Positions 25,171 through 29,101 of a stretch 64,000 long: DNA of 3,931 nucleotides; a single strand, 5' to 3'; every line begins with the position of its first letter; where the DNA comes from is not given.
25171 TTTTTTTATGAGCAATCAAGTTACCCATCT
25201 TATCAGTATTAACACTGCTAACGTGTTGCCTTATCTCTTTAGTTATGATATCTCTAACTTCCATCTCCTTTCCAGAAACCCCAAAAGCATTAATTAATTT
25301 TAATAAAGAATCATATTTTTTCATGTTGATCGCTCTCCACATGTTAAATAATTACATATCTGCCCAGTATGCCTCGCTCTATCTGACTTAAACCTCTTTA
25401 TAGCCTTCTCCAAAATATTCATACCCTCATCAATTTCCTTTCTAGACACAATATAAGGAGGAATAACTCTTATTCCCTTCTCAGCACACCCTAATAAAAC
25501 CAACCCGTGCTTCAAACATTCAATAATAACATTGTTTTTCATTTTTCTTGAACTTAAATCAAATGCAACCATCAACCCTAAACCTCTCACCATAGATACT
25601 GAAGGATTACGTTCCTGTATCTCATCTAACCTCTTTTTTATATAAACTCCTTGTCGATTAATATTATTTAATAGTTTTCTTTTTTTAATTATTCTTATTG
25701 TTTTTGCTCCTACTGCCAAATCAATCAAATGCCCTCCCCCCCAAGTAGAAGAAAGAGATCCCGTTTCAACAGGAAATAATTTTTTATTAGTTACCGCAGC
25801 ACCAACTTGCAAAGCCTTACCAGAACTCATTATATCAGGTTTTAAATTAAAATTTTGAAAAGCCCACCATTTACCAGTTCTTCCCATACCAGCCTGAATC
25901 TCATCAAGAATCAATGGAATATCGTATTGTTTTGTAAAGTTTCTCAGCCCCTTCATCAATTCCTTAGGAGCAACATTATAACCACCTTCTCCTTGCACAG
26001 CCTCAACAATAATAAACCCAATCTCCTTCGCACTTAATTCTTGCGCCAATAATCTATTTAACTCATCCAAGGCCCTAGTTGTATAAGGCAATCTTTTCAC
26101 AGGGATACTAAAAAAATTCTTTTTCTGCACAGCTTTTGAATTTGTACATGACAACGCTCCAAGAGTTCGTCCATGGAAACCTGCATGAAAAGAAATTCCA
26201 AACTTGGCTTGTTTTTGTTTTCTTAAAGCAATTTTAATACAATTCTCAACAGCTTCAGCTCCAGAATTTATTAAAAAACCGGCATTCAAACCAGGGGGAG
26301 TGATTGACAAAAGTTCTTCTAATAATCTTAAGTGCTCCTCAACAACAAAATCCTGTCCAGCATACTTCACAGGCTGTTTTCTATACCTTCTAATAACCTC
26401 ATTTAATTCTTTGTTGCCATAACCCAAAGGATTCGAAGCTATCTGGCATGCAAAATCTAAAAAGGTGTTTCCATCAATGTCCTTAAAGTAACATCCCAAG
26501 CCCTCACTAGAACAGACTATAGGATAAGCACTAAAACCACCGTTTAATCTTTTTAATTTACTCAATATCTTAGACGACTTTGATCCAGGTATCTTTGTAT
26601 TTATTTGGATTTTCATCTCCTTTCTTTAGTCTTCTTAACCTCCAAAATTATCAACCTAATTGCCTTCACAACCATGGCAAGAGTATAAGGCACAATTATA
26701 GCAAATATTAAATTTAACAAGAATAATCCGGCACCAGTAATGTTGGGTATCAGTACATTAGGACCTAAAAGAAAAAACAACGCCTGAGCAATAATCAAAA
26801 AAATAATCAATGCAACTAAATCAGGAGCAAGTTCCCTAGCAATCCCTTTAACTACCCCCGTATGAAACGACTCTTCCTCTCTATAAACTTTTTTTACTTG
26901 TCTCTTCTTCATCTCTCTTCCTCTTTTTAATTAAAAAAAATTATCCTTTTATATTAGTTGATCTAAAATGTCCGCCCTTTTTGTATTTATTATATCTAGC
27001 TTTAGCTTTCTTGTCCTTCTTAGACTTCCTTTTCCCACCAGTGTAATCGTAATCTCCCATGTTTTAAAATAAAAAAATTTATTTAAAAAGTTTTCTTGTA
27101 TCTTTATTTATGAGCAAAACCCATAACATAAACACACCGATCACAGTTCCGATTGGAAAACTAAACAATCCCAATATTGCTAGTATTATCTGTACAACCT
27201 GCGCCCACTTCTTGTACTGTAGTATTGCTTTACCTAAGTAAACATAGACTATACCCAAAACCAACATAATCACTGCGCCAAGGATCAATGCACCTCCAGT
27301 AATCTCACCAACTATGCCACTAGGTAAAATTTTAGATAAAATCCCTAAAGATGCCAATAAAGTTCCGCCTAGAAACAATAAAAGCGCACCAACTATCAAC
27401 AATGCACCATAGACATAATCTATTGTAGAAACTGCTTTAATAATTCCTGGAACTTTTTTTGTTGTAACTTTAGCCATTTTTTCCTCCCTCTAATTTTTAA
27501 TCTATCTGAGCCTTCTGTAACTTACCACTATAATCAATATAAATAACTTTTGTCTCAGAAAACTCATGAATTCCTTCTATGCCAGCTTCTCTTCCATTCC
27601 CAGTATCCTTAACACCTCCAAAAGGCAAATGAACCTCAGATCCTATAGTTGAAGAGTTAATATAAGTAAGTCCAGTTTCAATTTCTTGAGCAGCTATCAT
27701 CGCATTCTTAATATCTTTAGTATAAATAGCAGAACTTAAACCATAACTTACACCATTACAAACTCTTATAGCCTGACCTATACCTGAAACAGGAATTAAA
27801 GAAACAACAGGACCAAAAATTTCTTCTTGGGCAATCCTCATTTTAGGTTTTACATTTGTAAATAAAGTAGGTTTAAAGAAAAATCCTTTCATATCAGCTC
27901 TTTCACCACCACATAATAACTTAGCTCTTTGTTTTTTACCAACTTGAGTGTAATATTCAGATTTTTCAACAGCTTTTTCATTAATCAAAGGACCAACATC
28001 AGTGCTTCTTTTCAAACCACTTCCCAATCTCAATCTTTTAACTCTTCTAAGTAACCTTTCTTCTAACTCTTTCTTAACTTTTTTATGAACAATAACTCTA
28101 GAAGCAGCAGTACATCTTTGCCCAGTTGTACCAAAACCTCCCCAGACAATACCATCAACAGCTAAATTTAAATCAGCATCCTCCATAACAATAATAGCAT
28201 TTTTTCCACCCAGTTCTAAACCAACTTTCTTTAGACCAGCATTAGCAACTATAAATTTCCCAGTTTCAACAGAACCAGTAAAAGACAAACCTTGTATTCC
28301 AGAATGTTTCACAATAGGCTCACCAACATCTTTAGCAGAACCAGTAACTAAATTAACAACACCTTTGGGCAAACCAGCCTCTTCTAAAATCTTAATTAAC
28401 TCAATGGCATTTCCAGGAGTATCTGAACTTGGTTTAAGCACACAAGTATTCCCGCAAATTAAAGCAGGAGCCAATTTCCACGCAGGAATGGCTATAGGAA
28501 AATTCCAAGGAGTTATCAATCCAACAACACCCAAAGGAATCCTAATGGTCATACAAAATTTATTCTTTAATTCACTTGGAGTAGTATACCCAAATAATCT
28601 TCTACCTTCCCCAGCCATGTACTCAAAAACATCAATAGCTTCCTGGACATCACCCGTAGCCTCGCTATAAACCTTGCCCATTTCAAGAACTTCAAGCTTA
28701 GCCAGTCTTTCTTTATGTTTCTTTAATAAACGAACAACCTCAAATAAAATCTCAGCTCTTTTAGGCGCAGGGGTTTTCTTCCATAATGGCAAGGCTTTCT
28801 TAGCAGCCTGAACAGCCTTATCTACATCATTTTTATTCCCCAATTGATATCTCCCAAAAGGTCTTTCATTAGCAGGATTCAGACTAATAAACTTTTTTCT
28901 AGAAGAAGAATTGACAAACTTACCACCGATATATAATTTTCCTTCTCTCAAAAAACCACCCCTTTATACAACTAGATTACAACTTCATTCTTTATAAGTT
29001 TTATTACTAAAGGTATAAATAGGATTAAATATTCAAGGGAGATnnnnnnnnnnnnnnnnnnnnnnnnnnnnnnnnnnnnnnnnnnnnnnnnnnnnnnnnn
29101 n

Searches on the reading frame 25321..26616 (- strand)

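Call 27: search_protein_families(library=pfam, proteins=[window:25321-26616:-], max_evalue=0.001)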
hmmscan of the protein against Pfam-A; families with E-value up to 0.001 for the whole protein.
window:25321-26616:- (431 aa): 1 family
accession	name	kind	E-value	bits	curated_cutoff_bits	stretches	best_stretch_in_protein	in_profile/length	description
PF00202.27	Aminotran_3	-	3.7e-90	303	30.5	1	34-406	11-403/403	Aminotransferase class-III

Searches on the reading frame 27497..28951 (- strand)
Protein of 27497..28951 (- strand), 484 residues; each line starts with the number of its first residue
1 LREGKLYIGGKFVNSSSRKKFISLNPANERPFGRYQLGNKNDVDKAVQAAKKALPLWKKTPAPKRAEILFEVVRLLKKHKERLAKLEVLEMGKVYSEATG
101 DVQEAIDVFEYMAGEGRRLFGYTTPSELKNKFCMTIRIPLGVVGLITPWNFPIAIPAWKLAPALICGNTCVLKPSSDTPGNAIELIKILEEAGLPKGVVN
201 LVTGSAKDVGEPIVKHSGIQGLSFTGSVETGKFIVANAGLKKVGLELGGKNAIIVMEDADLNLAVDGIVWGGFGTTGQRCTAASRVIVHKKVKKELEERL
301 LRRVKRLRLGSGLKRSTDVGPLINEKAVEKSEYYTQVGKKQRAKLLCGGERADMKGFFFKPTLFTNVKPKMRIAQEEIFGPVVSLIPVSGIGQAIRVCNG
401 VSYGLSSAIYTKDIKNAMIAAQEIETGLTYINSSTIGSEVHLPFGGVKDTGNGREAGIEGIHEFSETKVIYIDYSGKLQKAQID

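Call 27: search_protein_families(library=pfam, proteins=[window:27497-28951:-], max_evalue=0.001)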
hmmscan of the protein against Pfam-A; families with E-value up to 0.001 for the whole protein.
window:27497-28951:- (484 aa): 2 families
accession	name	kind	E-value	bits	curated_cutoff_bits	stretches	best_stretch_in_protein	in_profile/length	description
PF00171.27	Aldedh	-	1.3e-172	575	23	1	12-470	1-461/461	Aldehyde dehydrogenase family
PF05893.19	LuxC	-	0.00012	21.6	21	1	136-337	85-283/401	Acyl-CoA reductase (LuxC)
